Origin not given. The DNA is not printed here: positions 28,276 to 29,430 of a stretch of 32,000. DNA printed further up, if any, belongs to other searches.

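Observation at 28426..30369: Eukaryote-like 3-ketodihydrosphingosine reductase (KDSR) homolog paired with a 3-beta-HSD-like reductase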

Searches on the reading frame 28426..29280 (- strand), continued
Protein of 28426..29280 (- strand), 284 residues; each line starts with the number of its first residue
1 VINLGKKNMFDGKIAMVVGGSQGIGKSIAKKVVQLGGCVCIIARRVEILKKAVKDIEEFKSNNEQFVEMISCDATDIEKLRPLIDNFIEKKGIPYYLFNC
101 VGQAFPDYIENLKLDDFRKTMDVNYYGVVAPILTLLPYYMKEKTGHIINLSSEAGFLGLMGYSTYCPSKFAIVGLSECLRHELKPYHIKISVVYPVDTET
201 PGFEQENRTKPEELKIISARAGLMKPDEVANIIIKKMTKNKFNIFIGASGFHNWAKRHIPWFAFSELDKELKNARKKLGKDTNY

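Call 38: list_cluster_members(proteins=[P0128, P0148, P0164, P0180, P0184, P0190, P0194, P0121, P0123, P0124])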
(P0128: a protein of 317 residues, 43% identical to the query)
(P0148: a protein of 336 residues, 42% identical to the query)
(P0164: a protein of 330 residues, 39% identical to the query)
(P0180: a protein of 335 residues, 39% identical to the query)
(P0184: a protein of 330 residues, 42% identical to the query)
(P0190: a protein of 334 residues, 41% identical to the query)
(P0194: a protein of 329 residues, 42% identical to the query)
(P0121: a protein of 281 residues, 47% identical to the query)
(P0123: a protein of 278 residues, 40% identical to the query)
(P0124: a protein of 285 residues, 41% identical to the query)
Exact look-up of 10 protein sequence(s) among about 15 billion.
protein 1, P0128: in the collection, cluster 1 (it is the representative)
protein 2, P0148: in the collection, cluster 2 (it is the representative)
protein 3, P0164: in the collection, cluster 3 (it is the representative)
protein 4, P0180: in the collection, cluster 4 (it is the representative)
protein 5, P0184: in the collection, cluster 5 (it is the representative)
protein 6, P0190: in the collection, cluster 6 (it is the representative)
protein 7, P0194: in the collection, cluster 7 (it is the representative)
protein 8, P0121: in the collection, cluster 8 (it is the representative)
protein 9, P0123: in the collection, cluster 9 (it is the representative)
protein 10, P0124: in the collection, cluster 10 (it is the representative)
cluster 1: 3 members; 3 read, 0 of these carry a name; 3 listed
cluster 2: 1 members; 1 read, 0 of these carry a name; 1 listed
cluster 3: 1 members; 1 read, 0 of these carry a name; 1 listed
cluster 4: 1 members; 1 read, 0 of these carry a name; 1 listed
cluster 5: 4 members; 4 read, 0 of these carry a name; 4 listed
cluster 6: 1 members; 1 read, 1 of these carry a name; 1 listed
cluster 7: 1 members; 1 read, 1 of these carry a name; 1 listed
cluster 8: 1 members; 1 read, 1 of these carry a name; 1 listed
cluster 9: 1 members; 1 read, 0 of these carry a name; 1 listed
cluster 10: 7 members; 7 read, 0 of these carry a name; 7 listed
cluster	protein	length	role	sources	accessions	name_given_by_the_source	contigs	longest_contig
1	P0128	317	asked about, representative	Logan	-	-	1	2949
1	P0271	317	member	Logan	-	-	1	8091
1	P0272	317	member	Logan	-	-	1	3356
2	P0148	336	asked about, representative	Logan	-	-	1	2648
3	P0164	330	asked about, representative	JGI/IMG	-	-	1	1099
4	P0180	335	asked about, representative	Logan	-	-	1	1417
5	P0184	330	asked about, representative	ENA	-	-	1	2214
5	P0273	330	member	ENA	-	-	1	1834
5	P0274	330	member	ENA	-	-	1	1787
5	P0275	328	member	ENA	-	-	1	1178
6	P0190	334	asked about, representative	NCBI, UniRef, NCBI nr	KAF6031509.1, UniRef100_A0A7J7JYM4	KDSR [Bugula neritina] | 3-dehydrosphinganine reductase n=1 Tax=Bugula neritina TaxID=10212 RepID=A0A7J7JYM4_BUGNE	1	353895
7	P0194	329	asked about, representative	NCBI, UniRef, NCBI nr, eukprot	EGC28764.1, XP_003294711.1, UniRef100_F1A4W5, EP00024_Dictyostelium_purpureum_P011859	hypothetical protein DICPUDRAFT_43831 [Dictyostelium purpureum] | 3-dehydrosphinganine reductase n=1 Tax=Dictyostelium purpureum TaxID=5786 ... | uncharacterized protein DICPUDRAFT_43831 [Dictyostelium purpureum]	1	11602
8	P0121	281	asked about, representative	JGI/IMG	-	3-dehydrosphinganine reductase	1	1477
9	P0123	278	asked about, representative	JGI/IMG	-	-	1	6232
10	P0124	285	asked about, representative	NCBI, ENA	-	-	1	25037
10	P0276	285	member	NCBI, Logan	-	-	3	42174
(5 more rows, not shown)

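Call 43: list_cluster_members(proteins=[P0196, P0200, P0209, P0236, P0239, P0189, P0217, P0152, P0177, P0227])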
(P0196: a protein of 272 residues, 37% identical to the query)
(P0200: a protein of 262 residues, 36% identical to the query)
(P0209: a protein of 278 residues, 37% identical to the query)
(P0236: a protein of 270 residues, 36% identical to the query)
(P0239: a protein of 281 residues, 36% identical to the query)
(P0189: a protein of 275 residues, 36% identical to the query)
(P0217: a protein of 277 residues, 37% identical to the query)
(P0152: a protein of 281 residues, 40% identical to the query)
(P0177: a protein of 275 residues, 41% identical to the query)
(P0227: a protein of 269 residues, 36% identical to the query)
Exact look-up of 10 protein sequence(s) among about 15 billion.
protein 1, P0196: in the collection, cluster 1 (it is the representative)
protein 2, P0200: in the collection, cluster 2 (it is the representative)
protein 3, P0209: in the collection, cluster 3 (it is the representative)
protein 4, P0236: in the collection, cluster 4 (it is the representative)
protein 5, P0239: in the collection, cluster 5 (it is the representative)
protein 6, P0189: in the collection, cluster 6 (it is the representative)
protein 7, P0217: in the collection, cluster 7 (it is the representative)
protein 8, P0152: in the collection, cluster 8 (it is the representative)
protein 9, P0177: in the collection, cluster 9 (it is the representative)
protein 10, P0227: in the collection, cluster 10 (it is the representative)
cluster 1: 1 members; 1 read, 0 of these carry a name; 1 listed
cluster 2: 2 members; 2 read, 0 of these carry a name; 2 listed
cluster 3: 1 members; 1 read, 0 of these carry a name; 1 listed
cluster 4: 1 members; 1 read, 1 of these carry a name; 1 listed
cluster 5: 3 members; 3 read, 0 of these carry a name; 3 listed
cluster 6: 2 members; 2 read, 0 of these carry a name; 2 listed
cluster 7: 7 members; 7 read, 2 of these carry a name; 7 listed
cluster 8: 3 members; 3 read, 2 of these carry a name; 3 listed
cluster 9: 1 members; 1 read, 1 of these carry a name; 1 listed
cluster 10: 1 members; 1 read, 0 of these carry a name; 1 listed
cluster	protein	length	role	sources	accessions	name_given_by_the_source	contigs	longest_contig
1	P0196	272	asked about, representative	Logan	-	-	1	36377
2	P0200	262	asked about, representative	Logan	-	-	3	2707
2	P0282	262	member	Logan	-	-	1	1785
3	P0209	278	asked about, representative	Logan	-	-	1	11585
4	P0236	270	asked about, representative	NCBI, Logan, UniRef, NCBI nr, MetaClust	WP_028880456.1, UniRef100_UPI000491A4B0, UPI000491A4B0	SDR family oxidoreductase [Terasakiella pusilla] | SDR family oxidoreductase n=1 Tax=Terasakiella pusilla TaxID=64973 RepID=UPI000491A4B0 | status=active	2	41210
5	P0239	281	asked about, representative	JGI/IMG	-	-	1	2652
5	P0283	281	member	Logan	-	-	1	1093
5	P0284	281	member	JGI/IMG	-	-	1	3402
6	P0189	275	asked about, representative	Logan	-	-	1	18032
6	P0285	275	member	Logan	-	-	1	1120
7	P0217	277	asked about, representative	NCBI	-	-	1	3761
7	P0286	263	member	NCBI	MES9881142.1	MAG: SDR family oxidoreductase, partial [Sedimenticola sp.]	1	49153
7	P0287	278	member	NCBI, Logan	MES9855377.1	MAG: SDR family oxidoreductase [Sedimenticola sp.]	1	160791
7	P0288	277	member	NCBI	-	-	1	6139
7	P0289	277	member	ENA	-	-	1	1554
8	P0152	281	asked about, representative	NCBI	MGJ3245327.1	MAG: SDR family oxidoreductase [Elainellaceae cyanobacterium]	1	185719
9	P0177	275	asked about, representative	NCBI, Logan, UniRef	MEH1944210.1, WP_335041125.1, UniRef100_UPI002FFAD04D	MAG: SDR family oxidoreductase [Nostoc sp.] | SDR family oxidoreductase n=1 Tax=Nostoc sp. TaxID=1180 RepID=UPI002FFAD04D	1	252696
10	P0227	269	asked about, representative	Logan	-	-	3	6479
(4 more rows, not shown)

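Call 44: list_cluster_members(proteins=[P0146, P0157, P0202, P0260, P0173, P0155, P0127, P0141, P0135, P0140])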
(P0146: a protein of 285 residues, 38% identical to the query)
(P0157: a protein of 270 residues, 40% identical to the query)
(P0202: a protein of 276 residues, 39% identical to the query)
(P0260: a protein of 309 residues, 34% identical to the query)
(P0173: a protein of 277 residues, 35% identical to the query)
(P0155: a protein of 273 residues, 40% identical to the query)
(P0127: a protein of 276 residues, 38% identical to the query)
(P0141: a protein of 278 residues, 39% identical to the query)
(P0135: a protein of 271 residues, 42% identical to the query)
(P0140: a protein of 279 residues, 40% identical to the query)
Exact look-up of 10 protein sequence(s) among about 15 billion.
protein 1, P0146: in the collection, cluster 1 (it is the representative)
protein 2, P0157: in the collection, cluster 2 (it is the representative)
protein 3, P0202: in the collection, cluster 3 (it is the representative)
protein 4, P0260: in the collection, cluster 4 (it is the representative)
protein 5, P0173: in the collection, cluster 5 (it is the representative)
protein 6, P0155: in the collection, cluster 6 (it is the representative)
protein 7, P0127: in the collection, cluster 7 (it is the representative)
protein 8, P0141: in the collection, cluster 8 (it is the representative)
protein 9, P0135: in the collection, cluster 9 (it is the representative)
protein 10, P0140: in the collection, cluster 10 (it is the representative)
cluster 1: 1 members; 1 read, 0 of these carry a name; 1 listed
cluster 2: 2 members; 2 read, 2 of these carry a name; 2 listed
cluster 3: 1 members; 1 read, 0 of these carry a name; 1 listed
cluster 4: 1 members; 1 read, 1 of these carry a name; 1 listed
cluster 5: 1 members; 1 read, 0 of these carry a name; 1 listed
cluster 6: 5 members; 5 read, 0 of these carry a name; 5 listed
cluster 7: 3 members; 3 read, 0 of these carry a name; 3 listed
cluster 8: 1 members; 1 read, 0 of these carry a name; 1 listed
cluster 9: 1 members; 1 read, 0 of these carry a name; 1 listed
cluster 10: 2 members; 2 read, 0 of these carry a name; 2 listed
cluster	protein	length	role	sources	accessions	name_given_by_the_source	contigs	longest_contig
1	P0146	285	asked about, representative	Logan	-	-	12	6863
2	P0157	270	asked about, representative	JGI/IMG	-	3-dehydrosphinganine reductase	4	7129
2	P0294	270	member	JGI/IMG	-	3-dehydrosphinganine reductase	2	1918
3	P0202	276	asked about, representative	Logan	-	-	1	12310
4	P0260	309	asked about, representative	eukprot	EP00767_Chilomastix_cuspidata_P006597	gnl/Chilomastix_cuspidata/7008.p1 ...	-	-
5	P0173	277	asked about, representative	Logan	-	-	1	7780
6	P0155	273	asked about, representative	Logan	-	-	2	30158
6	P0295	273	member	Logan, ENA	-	-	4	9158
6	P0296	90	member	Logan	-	-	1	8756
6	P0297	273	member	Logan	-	-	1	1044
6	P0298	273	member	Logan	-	-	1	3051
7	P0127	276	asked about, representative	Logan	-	-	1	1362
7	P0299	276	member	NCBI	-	-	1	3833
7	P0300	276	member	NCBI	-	-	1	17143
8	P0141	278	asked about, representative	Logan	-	-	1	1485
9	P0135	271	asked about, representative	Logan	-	-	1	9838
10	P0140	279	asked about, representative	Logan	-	-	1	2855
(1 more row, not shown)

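Call 45: find_encoding_contigs(protein=P0276, flank=7000, max_places=1)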
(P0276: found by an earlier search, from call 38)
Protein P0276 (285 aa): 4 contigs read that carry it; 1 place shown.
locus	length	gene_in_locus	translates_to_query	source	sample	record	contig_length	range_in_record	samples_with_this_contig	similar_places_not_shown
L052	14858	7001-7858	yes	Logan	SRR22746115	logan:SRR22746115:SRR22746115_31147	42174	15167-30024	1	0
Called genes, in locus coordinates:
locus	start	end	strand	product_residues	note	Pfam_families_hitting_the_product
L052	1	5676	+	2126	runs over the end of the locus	PF00109:ketoacyl-synt, PF02801:Ketoacyl-synt_C, PF16197:KAsynt_C_assoc, PF22621:CurL-like_PKS_C, PF00698:Acyl_transf_1, PF21089:PKS_DH_N, PF14765:PS-DH, PF22953:SpnB_Rossmann, +8 more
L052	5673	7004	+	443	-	PF00155:Aminotran_1_2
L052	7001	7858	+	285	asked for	PF00106:adh_short, PF08659:KR, PF13561:adh_short_C2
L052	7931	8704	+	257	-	PF06439:3keto-disac_hyd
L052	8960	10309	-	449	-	PF16499:Melibiase_2, PF17801:Melibiase_C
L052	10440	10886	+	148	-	PF00111:Fer2, PF13085:Fer2_3, PF01799:Fer2_2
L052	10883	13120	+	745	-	PF20256:MoCoBD_2, PF02738:MoCoBD_1, PF20256:MoCoBD_2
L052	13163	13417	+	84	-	PF02746:MR_MLE_N (weak)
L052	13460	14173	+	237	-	PF13378:MR_MLE_C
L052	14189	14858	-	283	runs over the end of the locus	PF13240:Zn_Ribbon_1, PF13248:Zn_ribbon_3 (weak), PF27226:AF_1845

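Call 46: find_encoding_contigs(protein=P0155, flank=7000, max_places=1)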
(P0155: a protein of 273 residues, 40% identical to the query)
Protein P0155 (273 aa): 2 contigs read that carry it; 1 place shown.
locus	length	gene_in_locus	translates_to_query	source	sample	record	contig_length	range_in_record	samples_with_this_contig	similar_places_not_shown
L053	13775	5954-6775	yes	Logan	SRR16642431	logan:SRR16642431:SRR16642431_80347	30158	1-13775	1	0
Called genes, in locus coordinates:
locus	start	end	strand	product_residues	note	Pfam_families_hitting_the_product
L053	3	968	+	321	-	?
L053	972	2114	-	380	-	PF08450:SGL, PF01731:Arylesterase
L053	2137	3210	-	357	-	PF00135:COesterase (faint), PF10340:Say1_Mug180 (weak), PF20434:BD-FAE, PF07859:Abhydrolase_3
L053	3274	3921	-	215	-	PF00106:adh_short, PF01370:Epimerase, PF13561:adh_short_C2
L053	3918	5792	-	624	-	PF01019:G_glu_transpept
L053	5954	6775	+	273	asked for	PF00106:adh_short, PF08659:KR, PF13561:adh_short_C2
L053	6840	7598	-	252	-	PF05875:Ceramidase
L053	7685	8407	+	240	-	PF00535:Glycos_transf_2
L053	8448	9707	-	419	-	-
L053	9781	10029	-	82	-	PF04226:Transgly_assoc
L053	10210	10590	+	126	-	-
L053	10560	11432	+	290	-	-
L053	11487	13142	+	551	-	PF01676:Metalloenzyme, PF06415:iPGM_N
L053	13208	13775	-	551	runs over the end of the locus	PF06418:CTP_synth_N, PF00117:GATase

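Call 49: search_protein_families(library=ncbifam, proteins=[L052:5673-7004:+, L039:3102-4292:-], max_evalue=1e-40)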
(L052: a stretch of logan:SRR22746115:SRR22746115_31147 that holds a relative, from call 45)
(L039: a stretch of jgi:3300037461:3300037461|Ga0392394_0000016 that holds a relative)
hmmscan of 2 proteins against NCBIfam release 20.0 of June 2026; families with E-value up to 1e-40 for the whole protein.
L052:5673-7004:+ (443 aa): 9 families
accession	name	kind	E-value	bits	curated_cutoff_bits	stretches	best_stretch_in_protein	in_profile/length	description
TIGR00858.1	bioF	equivalog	1.6e-107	359.4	426.45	1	74-429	9-362/365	8-amino-7-oxononanoate synthase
NF047600.1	SerpalmtaseCFB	equivalog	1.7e-96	323.3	640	1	68-438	25-392/395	serine palmitoyltransferase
TIGR01825.1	gly_Cac_T_rel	subfamily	3.1e-92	309.2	535.4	1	72-433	19-377/385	BioF/Kbl family PLP-dependent acyltransferase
NF005394.0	PRK06939.1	equivalog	2.5e-90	303.1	460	1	73-434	28-390/397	glycine C-acetyltransferase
NF047599.1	SerpalmtaseBetaP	equivalog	2.4e-83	280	500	1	77-434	33-389/394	serine palmitoyltransferase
TIGR01822.1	2am3keto_CoA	equivalog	1.6e-76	257.8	493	1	81-434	33-386/393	glycine C-acetyltransferase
TIGR01821.1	5aminolev_synth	equivalog_domain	1.1e-68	232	338.55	1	93-437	52-396/402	5-aminolevulinate synthase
NF047603.1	SerpalmtaseAlphaP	equivalog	2e-66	224.3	670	1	58-429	16-387/399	serine palmitoyltransferase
NF005526.0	PRK07179.1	equivalog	1.8e-46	158.5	428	1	91-432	59-393/407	alpha-hydroxyketone-type quorum-sensing autoinducer synthase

L039:3102-4292:- (396 aa): 10 families
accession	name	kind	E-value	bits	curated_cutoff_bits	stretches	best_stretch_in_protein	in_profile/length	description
NF047600.1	SerpalmtaseCFB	equivalog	6.6e-111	370.8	640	1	12-395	12-394/395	serine palmitoyltransferase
NF005394.0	PRK06939.1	equivalog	1.4e-107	359.9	460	1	12-396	10-397/397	glycine C-acetyltransferase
TIGR01825.1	gly_Cac_T_rel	subfamily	3.5e-106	355.1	535.4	1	16-396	6-385/385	BioF/Kbl family PLP-dependent acyltransferase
TIGR00858.1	bioF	equivalog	7.8e-105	350.6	426.45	1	34-385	12-363/365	8-amino-7-oxononanoate synthase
NF047599.1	SerpalmtaseBetaP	equivalog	4.6e-97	325.2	500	1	19-393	21-393/394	serine palmitoyltransferase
TIGR01822.1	2am3keto_CoA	equivalog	1.3e-94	317.4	493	1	21-396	15-393/393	glycine C-acetyltransferase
NF047603.1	SerpalmtaseAlphaP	equivalog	1.5e-71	241.2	670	1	38-396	40-399/399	serine palmitoyltransferase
TIGR01821.1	5aminolev_synth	equivalog_domain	1.3e-67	228.4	338.55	1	42-394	44-398/402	5-aminolevulinate synthase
NF005526.0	PRK07179.1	equivalog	3.2e-54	184.1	428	1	42-391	53-397/407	alpha-hydroxyketone-type quorum-sensing autoinducer synthase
NF005697.0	PRK07505.1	subfamily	4.8e-42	144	342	1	28-390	32-399/405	hypothetical protein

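Call 57: predict_structure(alignment_id=A1)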
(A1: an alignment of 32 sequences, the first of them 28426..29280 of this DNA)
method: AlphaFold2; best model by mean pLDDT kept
length: 284 residues; sequences in the alignment: 32
mean_pLDDT: 95.0   pTM: 0.92
mean pLDDT of the five models: 95.0, 94.9, 94.7, 94.2, 93.4
residues with pLDDT >= 90: 265; 70-90: 12; 50-70: 2; < 50: 5
segments of 3 or more residues with pLDDT < 50: 1-5
pLDDT, mean of each block of 10 residues (from residue 1): 57 97 98 97 98 98 97 98 99 98 95 98 98 99 98 91 96 98 98 96 93 94 94 96 96 94 94 97 93
secondary structure, 60 per line:
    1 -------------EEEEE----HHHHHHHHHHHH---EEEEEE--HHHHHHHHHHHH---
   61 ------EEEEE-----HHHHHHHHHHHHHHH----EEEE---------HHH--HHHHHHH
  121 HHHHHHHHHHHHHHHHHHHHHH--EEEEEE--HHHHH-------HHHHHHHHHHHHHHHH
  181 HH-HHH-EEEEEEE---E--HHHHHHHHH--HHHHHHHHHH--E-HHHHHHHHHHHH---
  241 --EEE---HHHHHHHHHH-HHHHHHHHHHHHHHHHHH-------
elements in order: E14-18 H23-34 E38-43 H46-57 E67-71 H77-91 E96-99 H114-142 E145-150 H153-157 H165-182 E188-194 H201-209 H212-221 H226-237 E243-245 H249-258 H260-277

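Call 61: fold_search(model_id=the predicted structure, library=pdb)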
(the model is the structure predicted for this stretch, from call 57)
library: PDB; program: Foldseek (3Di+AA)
matches with E <= 10: 500; with E <= 0.001: 500
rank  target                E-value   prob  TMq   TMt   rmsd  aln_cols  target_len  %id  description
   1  6ihi_C                1.9e-19  1.00  0.72  0.85   2.8       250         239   28  Crystal structure of RasADH 3B3/I91V from Ralstonia.sp in complex with NADPH and A6O (released 2019-10-02)
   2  6ihi_A                2.5e-18  1.00  0.73  0.83   2.7       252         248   28  Crystal structure of RasADH 3B3/I91V from Ralstonia.sp in complex with NADPH and A6O (released 2019-10-02)
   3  3svt_A                3.8e-18  1.00  0.76  0.78   5.8       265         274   18  Structure of a short-chain type dehydrogenase/reductase from Mycobacterium ulcerans (released 2011-07-20)
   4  9av4_A                4.3e-18  1.00  0.73  0.80   2.1       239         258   24  Design and application of synthetic 17B-HSD13 substrates to drug discovery, and to reveal preserved catalytic activity (released 2024-11-27)
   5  1w73_B                4.6e-18  1.00  0.73  0.73   6.1       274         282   19  Binary structure of human DECR solved by SeMet SAD. (released 2004-10-28)
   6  3gvc_A                4.9e-18  1.00  0.74  0.85   2.8       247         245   21  Crystal structure of probable short-chain dehydrogenase-reductase from Mycobacterium tuberculosis (released 2009-04-07)
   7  3tjr_A                4.9e-18  1.00  0.77  0.85   5.2       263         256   25  Crystal structure of a Rv0851c ortholog short chain dehydrogenase from Mycobacterium paratuberculosis (released 2011-08-31)
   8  6ihi_D                5.5e-18  1.00  0.71  0.84   3.1       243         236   26  Crystal structure of RasADH 3B3/I91V from Ralstonia.sp in complex with NADPH and A6O (released 2019-10-02)
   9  9av5_A                5.5e-18  1.00  0.75  0.81   2.3       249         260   24  Design and application of synthetic 17B-HSD13 substrates to drug discovery, and to reveal preserved catalytic activity (released 2024-11-27)
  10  9av5_B                5.5e-18  1.00  0.76  0.77   3.4       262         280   23  Design and application of synthetic 17B-HSD13 substrates to drug discovery, and to reveal preserved catalytic activity (released 2024-11-27)
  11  9av4_B                6.2e-18  1.00  0.72  0.83   2.1       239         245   25  Design and application of synthetic 17B-HSD13 substrates to drug discovery, and to reveal preserved catalytic activity (released 2024-11-27)
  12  6ihi_B                7.0e-18  1.00  0.71  0.86   2.7       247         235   27  Crystal structure of RasADH 3B3/I91V from Ralstonia.sp in complex with NADPH and A6O (released 2019-10-02)
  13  1w6u_A                7.4e-18  1.00  0.74  0.73   6.1       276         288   19  Structure of human DECR ternary complex (released 2004-10-28)
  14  3s55_D                7.4e-18  1.00  0.73  0.75   4.2       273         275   20  Crystal structure of a putative short-chain dehydrogenase/reductase from Mycobacterium abscessus bound to NAD (released 2011-06-08)
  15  8g89_B                7.4e-18  1.00  0.79  0.76   2.6       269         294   21  HSD17B13 in complex with cofactor and inhibitor (released 2023-08-09)
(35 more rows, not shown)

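Call 67: search_protein_families(library=pfam, proteins=[L040:6548-6949:+, L041:6566-6961:+, L017:5960-6730:-], max_evalue=0.001)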
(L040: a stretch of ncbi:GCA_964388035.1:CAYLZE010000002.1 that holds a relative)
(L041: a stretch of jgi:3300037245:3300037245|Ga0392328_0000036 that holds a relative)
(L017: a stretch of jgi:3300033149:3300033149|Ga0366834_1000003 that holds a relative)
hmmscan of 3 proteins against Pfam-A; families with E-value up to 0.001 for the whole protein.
L040:6548-6949:+ (133 aa): 0 families

L041:6566-6961:+ (131 aa): 0 families

L017:5960-6730:- (256 aa): 0 families

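Call 70: find_encoding_contigs(protein=P0011, flank=6000, max_places=1)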
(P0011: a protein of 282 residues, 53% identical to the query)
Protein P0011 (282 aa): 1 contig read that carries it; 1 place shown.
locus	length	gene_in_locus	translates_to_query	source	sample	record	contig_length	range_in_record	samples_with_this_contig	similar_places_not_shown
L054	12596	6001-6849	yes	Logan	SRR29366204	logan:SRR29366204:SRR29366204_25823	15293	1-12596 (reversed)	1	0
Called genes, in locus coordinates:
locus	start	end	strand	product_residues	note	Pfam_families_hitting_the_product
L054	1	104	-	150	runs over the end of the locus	PF01989:AcnX_swivel_put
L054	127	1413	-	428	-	PF04412:AcnX, PF28403:AcnX_2nd, PF28406:AcnX_3rd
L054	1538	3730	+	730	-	PF23598:LRR_14, PF13855:LRR_8, PF13855:LRR_8, PF23598:LRR_14, PF23598:LRR_14, PF13855:LRR_8, PF23598:LRR_14, PF13855:LRR_8, +18 more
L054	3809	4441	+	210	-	-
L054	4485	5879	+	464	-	-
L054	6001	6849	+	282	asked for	PF00106:adh_short, PF08659:KR, PF13561:adh_short_C2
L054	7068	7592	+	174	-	-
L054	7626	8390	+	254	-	PF02517:Rce1-like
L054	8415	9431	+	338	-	PF01073:3Beta_HSD, PF01370:Epimerase, PF02719:Polysacc_synt_2, PF04321:RmlD_sub_bind, PF05368:NmrA, PF07993:NAD_binding_4, PF13460:NAD_binding_10, PF16363:GDP_Man_Dehyd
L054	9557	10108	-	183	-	-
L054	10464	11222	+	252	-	PF00733:Asn_synthase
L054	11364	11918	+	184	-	-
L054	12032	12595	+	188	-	?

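Call 71: find_encoding_contigs(protein=P0064, flank=6000, max_places=1)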
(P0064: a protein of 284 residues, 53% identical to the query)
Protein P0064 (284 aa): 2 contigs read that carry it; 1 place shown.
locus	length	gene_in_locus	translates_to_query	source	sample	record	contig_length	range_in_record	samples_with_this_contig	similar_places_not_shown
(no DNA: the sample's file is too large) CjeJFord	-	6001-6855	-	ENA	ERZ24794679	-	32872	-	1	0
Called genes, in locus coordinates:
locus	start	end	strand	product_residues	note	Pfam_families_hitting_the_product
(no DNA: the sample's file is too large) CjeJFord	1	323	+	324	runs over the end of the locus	PF08240:ADH_N, PF00107:ADH_zinc_N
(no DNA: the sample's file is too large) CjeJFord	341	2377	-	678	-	-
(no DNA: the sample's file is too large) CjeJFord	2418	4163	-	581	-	PF02776:TPP_enzyme_N, PF00205:TPP_enzyme_M, PF02775:TPP_enzyme_C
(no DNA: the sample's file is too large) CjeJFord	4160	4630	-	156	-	PF13669:Glyoxalase_4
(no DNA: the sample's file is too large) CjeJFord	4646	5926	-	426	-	PF01837:HcyBio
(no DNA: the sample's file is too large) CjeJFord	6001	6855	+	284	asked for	PF00106:adh_short, PF08659:KR (faint), PF13561:adh_short_C2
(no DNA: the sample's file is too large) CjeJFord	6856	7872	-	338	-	PF01073:3Beta_HSD, PF01370:Epimerase, PF02719:Polysacc_synt_2, PF04321:RmlD_sub_bind, PF05368:NmrA (weak), PF13460:NAD_binding_10, PF16363:GDP_Man_Dehyd, PF07993:NAD_binding_4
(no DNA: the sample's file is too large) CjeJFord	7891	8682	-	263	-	PF02517:Rce1-like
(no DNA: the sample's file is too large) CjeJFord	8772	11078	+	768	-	PF02837:Glyco_hydro_2_N, PF22666:Glyco_hydro_2_N2, PF00703:Glyco_hydro_2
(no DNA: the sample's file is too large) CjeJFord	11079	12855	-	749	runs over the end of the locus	-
